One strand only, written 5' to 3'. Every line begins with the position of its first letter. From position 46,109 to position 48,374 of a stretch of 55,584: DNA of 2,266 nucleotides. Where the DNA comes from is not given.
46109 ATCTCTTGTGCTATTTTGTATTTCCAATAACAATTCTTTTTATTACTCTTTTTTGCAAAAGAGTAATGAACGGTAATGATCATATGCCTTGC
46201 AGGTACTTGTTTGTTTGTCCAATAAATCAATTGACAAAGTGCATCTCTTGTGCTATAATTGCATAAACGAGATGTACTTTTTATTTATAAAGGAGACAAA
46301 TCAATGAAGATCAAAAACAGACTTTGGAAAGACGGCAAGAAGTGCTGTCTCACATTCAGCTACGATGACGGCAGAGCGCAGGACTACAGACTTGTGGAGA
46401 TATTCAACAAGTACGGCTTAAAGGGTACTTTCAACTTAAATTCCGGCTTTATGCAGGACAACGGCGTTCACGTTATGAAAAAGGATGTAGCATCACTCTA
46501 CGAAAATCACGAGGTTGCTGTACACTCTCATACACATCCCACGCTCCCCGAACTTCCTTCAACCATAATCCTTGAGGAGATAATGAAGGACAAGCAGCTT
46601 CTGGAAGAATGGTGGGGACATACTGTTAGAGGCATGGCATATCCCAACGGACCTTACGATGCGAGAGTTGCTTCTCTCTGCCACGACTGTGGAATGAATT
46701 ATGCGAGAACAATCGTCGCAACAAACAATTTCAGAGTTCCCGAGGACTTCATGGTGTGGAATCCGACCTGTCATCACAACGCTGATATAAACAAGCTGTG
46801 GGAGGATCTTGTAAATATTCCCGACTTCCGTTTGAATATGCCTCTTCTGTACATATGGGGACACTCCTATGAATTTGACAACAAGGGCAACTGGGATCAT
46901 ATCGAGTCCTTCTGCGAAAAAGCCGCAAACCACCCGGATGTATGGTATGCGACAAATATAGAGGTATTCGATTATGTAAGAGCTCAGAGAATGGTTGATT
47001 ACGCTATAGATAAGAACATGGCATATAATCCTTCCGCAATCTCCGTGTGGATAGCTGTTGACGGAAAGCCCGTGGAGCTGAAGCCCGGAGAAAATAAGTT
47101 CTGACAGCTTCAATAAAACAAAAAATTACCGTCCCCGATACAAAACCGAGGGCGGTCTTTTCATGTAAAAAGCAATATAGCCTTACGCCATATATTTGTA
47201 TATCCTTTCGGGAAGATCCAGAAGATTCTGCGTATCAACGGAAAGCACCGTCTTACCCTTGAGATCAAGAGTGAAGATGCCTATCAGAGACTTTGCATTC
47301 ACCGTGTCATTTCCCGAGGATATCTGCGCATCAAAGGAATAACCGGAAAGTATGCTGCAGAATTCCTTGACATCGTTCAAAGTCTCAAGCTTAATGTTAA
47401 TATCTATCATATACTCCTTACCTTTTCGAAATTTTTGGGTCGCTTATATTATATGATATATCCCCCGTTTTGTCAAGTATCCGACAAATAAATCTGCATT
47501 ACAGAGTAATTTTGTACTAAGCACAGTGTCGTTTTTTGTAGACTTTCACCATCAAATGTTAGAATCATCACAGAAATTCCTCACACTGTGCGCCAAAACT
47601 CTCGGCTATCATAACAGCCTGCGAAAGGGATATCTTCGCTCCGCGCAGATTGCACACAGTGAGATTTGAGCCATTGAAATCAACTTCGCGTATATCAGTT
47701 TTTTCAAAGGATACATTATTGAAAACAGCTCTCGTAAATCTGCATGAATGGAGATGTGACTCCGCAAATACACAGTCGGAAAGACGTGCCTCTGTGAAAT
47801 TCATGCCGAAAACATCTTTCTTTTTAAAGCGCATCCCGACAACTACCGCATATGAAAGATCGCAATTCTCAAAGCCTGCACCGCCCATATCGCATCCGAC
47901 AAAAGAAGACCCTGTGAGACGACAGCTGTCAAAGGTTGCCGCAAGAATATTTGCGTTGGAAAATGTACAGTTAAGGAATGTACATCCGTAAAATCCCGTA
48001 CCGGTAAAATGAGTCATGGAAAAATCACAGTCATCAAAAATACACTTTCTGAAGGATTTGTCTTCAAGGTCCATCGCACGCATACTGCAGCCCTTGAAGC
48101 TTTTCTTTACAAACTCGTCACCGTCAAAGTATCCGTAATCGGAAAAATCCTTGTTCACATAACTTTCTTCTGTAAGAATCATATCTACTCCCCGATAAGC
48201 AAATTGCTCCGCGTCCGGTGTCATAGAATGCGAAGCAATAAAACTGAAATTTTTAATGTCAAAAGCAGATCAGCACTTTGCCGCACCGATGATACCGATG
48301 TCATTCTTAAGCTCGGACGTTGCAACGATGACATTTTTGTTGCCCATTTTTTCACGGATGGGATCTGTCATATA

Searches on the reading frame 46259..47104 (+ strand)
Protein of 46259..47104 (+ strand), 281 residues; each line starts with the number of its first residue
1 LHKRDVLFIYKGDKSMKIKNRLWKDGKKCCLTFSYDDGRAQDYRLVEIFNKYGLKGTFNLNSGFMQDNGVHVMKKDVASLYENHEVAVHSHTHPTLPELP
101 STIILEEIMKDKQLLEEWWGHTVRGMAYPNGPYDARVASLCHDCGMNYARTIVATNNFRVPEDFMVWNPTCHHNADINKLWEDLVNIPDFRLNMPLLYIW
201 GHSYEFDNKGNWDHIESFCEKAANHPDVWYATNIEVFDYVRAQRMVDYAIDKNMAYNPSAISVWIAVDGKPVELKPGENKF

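Call 68: search_protein_families(library=pfam, proteins=[window:46259-47104:+], max_evalue=0.00001)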
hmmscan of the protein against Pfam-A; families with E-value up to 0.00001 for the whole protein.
window:46259-47104:+ (281 aa): 1 family
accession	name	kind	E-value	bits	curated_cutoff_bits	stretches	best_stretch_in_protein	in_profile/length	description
PF01522.26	Polysacc_deac_1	-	4.8e-18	65.8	23.1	1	27-148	5-123/124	Polysaccharide deacetylase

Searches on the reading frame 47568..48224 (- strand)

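Call 68: search_protein_families(library=pfam, proteins=[window:47568-48224:-], max_evalue=0.00001)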
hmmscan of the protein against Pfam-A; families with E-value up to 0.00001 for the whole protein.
window:47568-48224:- (218 aa): 4 families
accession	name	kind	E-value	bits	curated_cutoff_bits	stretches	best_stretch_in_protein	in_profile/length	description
PF13599.13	Pentapeptide_4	-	2.1e-24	85.8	38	2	52-126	2-76/78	Pentapeptide repeat region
PF00805.28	Pentapeptide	-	7.1e-21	73.9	20.2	1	142-177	2-37/40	Pentapeptide repeats (8 copies)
PF13576.12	Pentapeptide_3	-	1.8e-19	70.1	27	2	78-121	1-47/48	Pentapeptide repeats (9 copies)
PF23894.2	LD_SV2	-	2.2e-09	37.9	29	1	37-108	26-92/92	SV2A/B/C luminal domain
